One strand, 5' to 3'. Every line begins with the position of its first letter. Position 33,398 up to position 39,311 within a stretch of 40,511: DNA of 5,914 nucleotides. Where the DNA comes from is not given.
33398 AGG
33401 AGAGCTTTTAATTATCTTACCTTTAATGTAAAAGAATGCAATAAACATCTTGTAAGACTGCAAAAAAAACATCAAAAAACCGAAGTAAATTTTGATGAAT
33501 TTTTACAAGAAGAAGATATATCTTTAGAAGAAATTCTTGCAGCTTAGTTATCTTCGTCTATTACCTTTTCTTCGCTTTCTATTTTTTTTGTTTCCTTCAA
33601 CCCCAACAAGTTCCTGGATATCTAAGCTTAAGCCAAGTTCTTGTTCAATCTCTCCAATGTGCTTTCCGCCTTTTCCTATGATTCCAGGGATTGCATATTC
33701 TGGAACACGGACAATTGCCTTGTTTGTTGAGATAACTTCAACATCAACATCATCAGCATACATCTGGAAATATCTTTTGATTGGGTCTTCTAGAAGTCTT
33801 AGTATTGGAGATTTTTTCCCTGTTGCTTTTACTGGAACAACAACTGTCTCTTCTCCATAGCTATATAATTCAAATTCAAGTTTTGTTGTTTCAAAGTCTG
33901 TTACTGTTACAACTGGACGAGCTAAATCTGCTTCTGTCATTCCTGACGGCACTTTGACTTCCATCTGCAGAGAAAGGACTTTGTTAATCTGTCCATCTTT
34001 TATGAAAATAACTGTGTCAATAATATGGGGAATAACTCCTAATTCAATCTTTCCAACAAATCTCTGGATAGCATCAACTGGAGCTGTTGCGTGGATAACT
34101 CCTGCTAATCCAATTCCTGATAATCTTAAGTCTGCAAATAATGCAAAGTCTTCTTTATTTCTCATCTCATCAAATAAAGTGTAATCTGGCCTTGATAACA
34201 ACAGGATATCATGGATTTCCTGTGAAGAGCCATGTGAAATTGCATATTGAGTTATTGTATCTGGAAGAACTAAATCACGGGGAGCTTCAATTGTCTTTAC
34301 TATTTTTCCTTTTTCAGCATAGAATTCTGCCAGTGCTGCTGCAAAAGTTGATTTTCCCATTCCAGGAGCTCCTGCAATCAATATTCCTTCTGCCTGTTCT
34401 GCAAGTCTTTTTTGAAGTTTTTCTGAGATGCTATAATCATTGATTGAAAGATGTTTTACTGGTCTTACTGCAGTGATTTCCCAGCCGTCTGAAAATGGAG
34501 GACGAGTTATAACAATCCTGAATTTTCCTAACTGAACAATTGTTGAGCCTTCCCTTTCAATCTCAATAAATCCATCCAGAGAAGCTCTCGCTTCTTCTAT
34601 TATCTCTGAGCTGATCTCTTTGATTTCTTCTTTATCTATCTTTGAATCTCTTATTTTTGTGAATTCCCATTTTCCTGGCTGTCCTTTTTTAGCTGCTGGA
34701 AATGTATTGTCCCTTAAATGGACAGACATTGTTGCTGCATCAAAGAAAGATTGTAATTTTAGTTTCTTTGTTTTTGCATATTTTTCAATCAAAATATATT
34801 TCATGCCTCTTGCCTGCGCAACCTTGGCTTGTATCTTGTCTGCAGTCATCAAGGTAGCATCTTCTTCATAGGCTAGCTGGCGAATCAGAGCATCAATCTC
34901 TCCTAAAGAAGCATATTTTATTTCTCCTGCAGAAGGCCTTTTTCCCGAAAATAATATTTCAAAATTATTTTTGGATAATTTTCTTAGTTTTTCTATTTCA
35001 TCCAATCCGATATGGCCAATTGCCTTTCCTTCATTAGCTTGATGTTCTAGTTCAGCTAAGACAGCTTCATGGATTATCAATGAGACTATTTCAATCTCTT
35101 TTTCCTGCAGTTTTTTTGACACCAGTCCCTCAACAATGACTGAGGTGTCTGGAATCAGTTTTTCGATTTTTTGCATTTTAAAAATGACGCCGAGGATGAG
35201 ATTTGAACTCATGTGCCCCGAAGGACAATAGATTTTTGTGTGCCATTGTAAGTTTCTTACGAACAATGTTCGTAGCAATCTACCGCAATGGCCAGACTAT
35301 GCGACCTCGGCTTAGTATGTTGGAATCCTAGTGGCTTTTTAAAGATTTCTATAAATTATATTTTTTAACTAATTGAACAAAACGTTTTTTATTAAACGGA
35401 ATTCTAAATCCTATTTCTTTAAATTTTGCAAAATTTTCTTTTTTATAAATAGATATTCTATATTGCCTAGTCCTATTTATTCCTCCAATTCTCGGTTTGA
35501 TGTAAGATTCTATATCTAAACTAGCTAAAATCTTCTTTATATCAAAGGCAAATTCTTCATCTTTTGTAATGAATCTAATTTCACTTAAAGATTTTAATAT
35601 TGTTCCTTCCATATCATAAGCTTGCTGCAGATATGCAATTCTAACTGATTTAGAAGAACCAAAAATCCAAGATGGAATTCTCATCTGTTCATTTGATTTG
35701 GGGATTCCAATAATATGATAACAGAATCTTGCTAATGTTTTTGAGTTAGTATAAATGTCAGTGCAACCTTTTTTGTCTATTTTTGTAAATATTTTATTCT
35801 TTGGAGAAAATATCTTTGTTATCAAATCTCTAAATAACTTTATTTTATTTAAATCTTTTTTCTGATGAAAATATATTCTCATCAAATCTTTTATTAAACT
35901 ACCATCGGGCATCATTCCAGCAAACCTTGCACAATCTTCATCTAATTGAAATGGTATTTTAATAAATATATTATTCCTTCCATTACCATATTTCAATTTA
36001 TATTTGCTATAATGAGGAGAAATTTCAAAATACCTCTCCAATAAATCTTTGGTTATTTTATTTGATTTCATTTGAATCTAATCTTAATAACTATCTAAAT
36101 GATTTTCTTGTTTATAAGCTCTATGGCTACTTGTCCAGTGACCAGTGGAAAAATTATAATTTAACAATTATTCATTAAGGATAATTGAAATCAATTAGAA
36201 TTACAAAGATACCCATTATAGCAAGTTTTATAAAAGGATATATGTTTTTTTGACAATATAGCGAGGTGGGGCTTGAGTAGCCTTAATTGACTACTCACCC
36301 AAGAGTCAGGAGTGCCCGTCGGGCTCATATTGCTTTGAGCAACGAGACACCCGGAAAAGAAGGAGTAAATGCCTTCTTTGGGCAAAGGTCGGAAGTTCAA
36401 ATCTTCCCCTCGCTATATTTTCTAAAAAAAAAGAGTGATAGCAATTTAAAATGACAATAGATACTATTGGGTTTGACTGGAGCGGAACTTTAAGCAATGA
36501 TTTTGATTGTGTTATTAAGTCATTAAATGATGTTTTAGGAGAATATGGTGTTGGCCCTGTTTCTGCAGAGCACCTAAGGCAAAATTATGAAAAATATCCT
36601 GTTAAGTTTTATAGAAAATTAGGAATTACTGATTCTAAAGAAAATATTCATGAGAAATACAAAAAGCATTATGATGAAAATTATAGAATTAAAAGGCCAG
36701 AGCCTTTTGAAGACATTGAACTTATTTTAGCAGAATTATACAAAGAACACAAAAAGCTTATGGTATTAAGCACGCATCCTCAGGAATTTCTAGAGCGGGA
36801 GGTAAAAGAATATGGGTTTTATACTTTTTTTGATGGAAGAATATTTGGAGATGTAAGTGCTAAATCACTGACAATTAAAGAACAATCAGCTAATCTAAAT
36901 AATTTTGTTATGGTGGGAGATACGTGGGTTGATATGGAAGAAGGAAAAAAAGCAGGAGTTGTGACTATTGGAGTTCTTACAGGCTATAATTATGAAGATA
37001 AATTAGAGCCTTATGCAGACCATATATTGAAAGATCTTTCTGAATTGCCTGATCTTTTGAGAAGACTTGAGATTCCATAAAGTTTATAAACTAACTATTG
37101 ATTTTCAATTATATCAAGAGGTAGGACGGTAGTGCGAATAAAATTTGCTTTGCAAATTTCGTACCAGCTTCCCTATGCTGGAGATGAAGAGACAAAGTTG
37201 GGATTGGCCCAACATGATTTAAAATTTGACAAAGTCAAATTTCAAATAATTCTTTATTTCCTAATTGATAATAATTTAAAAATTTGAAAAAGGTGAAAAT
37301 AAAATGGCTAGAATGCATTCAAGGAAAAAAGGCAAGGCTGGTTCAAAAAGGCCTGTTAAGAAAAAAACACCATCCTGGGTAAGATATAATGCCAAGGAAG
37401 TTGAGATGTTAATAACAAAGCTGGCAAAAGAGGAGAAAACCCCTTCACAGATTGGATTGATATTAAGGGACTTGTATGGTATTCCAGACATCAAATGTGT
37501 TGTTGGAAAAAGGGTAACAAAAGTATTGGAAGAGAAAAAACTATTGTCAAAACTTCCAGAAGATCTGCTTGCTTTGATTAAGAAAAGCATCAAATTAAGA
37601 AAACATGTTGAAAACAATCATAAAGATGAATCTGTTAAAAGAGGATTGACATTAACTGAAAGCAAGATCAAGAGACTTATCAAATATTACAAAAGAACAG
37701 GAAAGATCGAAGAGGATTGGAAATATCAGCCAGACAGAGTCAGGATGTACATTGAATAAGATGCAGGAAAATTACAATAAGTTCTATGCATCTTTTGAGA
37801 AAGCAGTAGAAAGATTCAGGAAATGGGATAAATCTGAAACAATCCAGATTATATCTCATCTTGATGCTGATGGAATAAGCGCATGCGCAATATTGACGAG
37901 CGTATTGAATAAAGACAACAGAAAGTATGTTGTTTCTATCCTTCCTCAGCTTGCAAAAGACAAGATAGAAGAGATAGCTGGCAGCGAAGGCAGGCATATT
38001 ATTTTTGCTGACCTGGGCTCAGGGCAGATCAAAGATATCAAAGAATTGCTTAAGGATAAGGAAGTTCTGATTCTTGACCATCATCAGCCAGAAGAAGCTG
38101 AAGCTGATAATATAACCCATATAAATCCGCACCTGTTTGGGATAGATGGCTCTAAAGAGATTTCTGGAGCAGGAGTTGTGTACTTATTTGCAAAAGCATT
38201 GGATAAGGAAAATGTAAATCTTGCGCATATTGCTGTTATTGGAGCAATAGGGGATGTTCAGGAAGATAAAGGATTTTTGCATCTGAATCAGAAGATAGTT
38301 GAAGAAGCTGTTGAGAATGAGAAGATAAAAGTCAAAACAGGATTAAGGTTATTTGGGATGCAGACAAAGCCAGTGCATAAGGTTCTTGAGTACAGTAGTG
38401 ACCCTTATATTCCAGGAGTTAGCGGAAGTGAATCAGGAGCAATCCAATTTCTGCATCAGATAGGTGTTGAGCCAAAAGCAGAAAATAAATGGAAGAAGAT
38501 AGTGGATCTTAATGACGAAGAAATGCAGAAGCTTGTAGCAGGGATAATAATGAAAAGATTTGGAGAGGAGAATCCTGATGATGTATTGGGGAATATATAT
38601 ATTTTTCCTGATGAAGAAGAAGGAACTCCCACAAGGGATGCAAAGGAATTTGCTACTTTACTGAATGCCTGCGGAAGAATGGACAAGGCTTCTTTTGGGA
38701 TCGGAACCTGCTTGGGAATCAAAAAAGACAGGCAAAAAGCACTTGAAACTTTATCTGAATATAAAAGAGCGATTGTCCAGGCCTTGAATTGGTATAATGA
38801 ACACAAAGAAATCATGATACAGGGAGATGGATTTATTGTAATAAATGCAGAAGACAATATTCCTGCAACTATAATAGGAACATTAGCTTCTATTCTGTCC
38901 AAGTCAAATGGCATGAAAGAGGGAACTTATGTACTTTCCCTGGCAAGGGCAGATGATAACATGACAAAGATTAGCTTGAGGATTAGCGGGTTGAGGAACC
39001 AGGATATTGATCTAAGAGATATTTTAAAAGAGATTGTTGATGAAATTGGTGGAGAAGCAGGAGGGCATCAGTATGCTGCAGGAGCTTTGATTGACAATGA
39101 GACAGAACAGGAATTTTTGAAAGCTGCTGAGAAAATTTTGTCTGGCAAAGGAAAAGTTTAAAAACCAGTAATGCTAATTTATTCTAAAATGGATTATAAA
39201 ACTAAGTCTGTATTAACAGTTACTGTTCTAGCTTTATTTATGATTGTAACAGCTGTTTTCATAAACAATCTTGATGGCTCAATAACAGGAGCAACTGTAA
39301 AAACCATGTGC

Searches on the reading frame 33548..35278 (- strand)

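Call 22: search_protein_families(library=pfam, proteins=[window:33548-35278:-], max_evalue=0.1)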
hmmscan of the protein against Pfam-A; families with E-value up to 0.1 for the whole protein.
window:33548-35278:- (576 aa): 25 families
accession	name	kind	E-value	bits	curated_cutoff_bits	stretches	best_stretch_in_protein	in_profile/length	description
PF01850.27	PIN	-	4.7e-11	43.8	23.6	1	42-154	2-118/120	PIN domain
PF00437.27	T2SSE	-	9.9e-06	24.9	24.9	1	284-408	126-256/370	Type II/IV secretion system protein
PF20720.3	nSTAND3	-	0.00013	22.2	27.2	1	292-335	13-56/155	Novel STAND NTPase 3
PF00013.35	KH_1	-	0.00014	21.9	21.5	1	523-555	4-36/66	KH domain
PF13401.12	AAA_22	-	0.00053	20.7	27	1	296-334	5-43/130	AAA domain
PF13191.12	AAA_16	-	0.00059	20.8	32.6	1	289-336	17-62/167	AAA ATPase domain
PF13238.12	AAA_18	-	0.0016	19.4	29.4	1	299-341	1-42/128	AAA domain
PF13481.12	AAA_25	-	0.0063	16.6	27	1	288-325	25-61/195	AAA domain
PF00005.33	ABC_tran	-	0.0085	17.1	25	1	295-336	10-43/137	ABC transporter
PF03308.22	MeaB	-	0.0085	15.6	23.1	1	293-328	30-65/273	Methylmalonyl Co-A mutase-associated GTPase MeaB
PF13173.12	AAA_14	-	0.012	16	27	0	299-380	5-79/129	AAA domain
PF07650.23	KH_2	-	0.02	15.2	22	1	509-553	16-59/78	KH domain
PF03796.21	DnaB_C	-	0.02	14.7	27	1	297-325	20-48/255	DnaB-like helicase C terminal domain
PF05673.19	DUF815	-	0.022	14.4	23.8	1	294-335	51-90/249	Protein of unknown function (DUF815)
PF04851.21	ResIII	-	0.026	14.9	22.5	1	284-330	11-57/164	Type III restriction enzyme, res subunit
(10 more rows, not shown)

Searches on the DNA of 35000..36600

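Call 76: search_rna_families(source=window, start=35000, end=36600, threshold=evalue, max_evalue=1, show_alignments=2)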
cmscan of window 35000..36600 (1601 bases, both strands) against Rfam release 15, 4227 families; matches with E-value up to 1: 1.
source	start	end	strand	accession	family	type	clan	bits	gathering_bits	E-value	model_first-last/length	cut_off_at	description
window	35188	35311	-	RF00005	tRNA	Gene; tRNA;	CL00001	39.9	29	1.5e-06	1-71/71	no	tRNA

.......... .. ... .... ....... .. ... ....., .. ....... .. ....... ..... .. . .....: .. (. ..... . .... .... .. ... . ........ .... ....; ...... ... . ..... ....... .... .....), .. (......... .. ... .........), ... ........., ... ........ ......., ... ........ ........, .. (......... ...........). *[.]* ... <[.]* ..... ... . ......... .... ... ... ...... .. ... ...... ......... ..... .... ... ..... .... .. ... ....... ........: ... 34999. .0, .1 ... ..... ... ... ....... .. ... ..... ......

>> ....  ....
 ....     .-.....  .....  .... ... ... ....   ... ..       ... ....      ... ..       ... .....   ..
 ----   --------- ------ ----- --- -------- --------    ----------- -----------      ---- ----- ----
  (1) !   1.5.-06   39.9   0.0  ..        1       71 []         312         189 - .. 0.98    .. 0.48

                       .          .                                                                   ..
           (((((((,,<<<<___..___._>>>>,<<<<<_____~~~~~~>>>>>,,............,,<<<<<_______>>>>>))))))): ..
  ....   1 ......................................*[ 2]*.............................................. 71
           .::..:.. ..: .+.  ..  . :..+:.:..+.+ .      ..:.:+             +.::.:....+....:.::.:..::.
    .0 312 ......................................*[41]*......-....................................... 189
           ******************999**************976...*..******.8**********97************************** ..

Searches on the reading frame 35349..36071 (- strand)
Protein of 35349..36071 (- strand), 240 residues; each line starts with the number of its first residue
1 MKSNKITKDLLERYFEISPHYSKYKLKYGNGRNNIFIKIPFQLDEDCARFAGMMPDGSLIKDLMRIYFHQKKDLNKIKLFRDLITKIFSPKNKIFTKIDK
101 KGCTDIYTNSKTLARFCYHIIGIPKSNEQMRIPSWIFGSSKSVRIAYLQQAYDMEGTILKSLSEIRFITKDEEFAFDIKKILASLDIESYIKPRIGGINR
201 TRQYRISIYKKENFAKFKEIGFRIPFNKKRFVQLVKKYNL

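Call 7: search_protein_families(library=pfam, proteins=[window:35349-36071:-], max_evalue=0.01)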
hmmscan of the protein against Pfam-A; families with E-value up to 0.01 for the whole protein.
window:35349-36071:- (240 aa): 1 family
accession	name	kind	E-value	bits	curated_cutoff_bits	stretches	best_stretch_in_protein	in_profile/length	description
PF14528.11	LAGLIDADG_3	-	2.4e-09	37.7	22.5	1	143-219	2-79/82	LAGLIDADG-like domain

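Call 42: search_protein_families(library=ncbifam, proteins=[window:35349-36071:-], max_evalue=0.01)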
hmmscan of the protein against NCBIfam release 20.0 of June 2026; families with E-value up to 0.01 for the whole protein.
window:35349-36071:- (240 aa): 4 families
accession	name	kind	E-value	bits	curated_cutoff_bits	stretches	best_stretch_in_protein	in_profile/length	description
NF011287.0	PRK14698.1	equivalog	1e-10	40.3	1238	1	33-217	379-557/1017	V-type ATP synthase subunit A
NF003157.0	PRK04132.1-2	equivalog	5.6e-09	34.5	1103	1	46-237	171-358/864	replication factor C small subunit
NF011491.0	PRK14898.1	equivalog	1.6e-05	23.1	783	1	37-238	235-425/860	DNA-directed RNA polymerase subunit A''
NF011418.0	PRK14845.1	equivalog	4.6e-05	21.4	756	1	32-237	125-314/1049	translation initiation factor IF-2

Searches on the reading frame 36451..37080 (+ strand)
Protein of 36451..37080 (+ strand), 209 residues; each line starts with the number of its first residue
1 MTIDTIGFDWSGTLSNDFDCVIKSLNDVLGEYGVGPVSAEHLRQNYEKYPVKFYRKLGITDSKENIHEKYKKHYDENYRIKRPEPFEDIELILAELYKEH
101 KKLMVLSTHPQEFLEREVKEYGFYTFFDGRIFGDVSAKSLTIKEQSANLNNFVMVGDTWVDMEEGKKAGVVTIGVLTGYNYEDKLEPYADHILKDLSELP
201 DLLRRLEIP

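Call 7: search_protein_families(library=pfam, proteins=[window:36451-37080:+], max_evalue=0.01)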
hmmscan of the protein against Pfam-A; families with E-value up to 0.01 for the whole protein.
window:36451-37080:+ (209 aa): 3 families
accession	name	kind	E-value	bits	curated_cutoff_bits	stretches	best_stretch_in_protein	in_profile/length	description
PF13419.12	HAD_2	-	1.9e-22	80.7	23.8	1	8-175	3-178/178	Haloacid dehalogenase-like hydrolase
PF13242.12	Hydrolase_like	-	1.3e-08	35.1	22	1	146-199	18-75/75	HAD-hyrolase-like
PF00702.32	Hydrolase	-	2.5e-08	35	26.4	1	3-169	1-191/191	haloacid dehalogenase-like hydrolase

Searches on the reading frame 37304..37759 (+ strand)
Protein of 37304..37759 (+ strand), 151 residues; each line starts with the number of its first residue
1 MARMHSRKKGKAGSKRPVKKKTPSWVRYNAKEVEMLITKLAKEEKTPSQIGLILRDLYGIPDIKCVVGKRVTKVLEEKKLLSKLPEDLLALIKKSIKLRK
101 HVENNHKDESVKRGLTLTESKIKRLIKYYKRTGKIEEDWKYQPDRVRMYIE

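Call 22: search_protein_families(library=pfam, proteins=[window:37304-37759:+], max_evalue=0.1)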
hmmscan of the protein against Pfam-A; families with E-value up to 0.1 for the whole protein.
window:37304-37759:+ (151 aa): 4 families
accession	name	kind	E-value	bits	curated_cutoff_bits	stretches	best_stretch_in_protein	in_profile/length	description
PF08069.17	Ribosomal_S13_N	-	1.1e-26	93.1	25.4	1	1-60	1-60/60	Ribosomal S13/S15 N-terminal domain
PF00312.27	Ribosomal_S15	-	9e-13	48.6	31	1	83-145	17-77/81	Ribosomal protein S15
PF11580.13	DUF3239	-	0.04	14.7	25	1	31-75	26-71/125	Protein of unknown function (DUF3239)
PF12432.14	INTS1_RP2B-bd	-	0.063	13.7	25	1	44-115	22-87/156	Integrator complex subunit 1, RP2B-binding domain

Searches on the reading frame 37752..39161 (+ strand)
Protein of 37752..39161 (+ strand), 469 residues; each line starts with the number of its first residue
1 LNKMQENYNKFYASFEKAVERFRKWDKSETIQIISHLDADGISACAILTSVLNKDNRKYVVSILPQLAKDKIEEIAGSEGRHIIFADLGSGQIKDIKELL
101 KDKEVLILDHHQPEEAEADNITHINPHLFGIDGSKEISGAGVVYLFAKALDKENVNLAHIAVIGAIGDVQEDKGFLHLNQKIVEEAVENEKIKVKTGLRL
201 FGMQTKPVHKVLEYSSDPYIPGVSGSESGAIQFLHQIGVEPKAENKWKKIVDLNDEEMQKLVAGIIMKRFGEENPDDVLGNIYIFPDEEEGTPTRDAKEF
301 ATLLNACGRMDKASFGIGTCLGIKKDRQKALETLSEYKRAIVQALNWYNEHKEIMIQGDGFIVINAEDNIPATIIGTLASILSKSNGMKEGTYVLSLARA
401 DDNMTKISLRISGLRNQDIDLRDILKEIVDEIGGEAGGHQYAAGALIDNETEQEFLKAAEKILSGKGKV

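Call 22: search_protein_families(library=pfam, proteins=[window:37752-39161:+], max_evalue=0.1)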
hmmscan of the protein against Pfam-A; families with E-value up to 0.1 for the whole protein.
window:37752-39161:+ (469 aa): 4 families
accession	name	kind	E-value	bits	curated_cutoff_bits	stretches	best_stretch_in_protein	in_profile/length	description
PF21763.2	DHH_CID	-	1.6e-24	86.5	27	1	200-275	1-76/84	DHH-CID domain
PF02272.25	DHHA1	-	2.7e-14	53.9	25.9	1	362-464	5-101/102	DHHA1 domain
PF01368.27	DHH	-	1.5e-12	48.3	28.1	1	31-160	2-120/125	DHH family, N-terminal domain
PF02724.19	CDC45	-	3.8e-05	22.6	34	1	32-121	2-93/624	CDC45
